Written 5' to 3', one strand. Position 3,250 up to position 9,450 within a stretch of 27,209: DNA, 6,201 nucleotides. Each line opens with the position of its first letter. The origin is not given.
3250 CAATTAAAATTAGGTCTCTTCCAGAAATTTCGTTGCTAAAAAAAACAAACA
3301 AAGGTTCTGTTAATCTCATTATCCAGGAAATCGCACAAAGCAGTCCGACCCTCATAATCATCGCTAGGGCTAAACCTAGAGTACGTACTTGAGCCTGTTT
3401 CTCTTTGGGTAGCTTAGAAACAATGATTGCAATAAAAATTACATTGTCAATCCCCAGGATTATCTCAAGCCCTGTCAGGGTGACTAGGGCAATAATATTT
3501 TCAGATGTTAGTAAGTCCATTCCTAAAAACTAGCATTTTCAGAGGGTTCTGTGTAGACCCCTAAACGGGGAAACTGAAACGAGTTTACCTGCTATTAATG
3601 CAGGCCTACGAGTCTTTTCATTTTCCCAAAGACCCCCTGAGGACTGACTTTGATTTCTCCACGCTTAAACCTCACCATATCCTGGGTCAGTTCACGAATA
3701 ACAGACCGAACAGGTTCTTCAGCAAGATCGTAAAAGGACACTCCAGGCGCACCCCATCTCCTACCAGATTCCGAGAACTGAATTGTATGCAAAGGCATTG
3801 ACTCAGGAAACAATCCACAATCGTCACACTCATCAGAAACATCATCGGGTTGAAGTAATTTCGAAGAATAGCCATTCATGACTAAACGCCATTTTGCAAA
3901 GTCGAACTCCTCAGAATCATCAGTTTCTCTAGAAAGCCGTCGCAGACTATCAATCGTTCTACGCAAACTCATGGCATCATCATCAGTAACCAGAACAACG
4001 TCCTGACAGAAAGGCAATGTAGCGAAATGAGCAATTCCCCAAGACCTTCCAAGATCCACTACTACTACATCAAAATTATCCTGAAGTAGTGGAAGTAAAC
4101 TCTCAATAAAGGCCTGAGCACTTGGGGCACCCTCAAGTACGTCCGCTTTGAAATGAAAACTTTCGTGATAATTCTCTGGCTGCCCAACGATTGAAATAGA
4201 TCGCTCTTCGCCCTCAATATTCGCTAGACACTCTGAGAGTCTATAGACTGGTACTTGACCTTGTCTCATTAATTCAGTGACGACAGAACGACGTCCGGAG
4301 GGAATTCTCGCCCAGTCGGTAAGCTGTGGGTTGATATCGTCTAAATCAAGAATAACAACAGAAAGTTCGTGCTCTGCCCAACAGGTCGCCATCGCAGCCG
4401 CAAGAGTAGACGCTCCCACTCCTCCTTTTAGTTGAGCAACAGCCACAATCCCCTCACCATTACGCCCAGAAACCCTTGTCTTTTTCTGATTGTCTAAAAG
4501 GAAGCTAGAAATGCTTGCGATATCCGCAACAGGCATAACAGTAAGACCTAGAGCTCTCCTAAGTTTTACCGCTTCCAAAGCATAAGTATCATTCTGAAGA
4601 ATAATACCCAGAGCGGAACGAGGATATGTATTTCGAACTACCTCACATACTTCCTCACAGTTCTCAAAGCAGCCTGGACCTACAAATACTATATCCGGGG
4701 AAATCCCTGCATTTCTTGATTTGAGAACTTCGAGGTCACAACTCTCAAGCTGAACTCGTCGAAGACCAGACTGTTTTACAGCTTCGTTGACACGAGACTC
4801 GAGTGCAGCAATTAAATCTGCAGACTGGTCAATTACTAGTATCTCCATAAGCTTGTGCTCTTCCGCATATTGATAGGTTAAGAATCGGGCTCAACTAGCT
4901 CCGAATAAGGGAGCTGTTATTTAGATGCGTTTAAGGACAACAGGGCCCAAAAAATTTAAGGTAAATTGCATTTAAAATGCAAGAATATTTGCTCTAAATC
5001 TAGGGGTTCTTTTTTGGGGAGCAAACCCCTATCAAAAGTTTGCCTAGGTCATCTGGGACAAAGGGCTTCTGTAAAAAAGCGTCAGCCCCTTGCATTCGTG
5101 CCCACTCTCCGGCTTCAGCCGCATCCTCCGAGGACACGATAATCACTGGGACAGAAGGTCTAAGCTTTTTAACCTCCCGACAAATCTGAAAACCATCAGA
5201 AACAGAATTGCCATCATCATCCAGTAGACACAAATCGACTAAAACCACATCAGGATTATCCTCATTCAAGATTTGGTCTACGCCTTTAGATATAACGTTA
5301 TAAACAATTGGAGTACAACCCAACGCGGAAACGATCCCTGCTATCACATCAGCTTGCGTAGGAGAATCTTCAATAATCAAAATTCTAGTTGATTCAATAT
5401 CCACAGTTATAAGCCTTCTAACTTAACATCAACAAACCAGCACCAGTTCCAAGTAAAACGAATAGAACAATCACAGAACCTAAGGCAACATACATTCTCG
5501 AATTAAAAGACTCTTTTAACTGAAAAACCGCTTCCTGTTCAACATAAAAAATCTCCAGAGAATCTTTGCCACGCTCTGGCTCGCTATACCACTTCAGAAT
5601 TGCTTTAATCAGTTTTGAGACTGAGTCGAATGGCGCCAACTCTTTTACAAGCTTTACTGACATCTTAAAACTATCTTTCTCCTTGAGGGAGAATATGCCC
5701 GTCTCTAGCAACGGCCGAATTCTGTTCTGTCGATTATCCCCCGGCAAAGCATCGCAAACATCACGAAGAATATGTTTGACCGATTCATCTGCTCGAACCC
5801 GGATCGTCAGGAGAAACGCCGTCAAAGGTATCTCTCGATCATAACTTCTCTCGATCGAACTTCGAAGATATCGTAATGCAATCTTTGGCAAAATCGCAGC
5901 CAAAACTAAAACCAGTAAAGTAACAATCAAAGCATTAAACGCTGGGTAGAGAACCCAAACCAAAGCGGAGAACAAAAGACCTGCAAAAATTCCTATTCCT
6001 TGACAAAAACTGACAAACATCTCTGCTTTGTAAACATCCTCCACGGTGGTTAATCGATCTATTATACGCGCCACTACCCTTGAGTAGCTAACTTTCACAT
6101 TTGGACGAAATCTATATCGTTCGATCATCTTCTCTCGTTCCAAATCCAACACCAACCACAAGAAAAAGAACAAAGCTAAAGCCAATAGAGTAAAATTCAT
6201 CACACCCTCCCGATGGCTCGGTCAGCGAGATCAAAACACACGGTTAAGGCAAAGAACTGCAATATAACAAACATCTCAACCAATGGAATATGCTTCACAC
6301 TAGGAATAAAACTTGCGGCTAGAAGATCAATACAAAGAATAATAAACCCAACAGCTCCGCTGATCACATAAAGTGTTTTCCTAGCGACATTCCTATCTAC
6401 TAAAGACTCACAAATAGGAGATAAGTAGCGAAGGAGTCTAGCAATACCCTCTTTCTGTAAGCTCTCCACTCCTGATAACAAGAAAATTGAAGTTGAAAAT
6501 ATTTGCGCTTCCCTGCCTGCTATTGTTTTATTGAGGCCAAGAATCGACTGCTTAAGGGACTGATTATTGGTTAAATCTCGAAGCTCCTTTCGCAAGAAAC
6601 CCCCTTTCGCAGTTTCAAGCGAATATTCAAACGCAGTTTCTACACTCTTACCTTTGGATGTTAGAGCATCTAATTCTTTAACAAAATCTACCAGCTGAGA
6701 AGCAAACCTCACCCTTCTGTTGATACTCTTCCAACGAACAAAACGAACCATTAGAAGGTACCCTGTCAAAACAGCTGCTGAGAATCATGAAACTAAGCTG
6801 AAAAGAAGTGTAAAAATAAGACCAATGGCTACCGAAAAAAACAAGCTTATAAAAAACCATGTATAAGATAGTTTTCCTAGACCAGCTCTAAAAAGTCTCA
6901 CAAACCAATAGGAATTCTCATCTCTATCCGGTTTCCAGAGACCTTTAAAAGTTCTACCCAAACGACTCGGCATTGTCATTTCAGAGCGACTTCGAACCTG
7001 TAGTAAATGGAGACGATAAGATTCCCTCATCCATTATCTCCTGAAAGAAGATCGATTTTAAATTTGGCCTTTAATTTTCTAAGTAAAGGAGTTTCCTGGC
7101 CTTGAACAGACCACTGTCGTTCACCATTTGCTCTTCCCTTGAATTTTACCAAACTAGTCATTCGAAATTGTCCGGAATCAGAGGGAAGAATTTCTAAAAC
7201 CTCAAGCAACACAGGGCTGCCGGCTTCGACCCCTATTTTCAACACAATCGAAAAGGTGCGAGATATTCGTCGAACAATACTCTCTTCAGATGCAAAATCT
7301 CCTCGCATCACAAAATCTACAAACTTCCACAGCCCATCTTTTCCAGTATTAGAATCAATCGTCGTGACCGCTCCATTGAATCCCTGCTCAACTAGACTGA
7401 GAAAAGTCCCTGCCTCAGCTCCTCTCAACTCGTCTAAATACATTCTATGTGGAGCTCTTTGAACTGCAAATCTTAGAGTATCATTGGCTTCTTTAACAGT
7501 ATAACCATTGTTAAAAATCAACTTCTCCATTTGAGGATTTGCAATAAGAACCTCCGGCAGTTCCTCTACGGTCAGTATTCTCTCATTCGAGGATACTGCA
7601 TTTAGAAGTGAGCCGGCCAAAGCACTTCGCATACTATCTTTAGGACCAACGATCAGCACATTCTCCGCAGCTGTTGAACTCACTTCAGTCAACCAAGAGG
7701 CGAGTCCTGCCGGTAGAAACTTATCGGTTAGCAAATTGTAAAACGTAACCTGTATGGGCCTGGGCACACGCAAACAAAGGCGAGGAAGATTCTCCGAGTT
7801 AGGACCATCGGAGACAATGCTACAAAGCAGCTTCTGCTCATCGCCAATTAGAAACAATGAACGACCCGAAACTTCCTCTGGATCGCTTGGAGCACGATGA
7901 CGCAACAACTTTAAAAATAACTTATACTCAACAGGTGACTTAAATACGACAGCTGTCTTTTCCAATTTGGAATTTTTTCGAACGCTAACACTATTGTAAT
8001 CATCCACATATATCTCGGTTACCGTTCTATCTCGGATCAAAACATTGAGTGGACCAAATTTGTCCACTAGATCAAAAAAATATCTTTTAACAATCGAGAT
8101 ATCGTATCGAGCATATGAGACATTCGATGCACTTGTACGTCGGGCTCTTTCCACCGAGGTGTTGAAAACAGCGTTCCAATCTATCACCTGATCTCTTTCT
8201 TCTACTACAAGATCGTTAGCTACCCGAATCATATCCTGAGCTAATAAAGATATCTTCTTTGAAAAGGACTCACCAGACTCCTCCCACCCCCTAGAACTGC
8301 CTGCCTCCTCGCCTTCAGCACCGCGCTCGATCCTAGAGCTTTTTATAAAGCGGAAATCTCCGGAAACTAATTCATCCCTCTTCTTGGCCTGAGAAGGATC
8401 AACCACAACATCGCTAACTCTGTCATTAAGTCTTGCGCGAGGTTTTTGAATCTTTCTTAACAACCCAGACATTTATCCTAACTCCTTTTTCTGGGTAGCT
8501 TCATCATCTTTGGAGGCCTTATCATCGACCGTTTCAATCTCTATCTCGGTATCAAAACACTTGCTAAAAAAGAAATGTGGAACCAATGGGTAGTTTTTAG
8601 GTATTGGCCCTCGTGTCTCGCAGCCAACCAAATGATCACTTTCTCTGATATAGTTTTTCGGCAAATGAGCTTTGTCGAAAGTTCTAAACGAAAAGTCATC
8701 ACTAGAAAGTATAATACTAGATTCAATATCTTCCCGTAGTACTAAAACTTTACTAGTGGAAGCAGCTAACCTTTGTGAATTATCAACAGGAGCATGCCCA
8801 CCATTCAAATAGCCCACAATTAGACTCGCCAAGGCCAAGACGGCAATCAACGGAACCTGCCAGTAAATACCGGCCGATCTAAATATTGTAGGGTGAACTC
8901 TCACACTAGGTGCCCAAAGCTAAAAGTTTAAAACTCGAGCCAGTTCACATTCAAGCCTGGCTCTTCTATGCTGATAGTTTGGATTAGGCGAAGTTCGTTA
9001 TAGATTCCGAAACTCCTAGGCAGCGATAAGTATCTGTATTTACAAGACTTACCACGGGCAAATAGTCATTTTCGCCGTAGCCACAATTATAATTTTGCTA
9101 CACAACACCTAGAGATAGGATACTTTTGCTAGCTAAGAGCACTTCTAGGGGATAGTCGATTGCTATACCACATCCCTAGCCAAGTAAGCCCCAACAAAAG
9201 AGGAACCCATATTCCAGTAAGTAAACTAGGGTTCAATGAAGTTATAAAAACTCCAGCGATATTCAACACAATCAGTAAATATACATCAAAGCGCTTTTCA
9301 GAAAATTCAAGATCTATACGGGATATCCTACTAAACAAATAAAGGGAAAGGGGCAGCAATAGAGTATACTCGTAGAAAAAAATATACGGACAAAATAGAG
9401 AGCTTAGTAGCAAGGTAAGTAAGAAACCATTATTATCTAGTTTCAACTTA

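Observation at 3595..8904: Minimal, highly diverged Tad/Cpa-like machine with no pilin, secretin or prepilin peptidase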

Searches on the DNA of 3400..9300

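Call 71: search_rna_families(source=window, start=3400, end=9300, threshold=evalue, max_evalue=1)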
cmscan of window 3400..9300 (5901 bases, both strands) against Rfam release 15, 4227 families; matches with E-value up to 1: 2.
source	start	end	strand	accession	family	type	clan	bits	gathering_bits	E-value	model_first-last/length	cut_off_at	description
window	6839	6933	-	RF01198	snoR69Y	Gene; snRNA; snoRNA; CD-box;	CL00051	26.1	45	0.2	1-99/99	no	Small nucleolar RNA snoR69Y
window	3801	3849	-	RF01152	sR1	Gene; snRNA; snoRNA; CD-box;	-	16.8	45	0.63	1-57/57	no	Small nucleolar RNA sR1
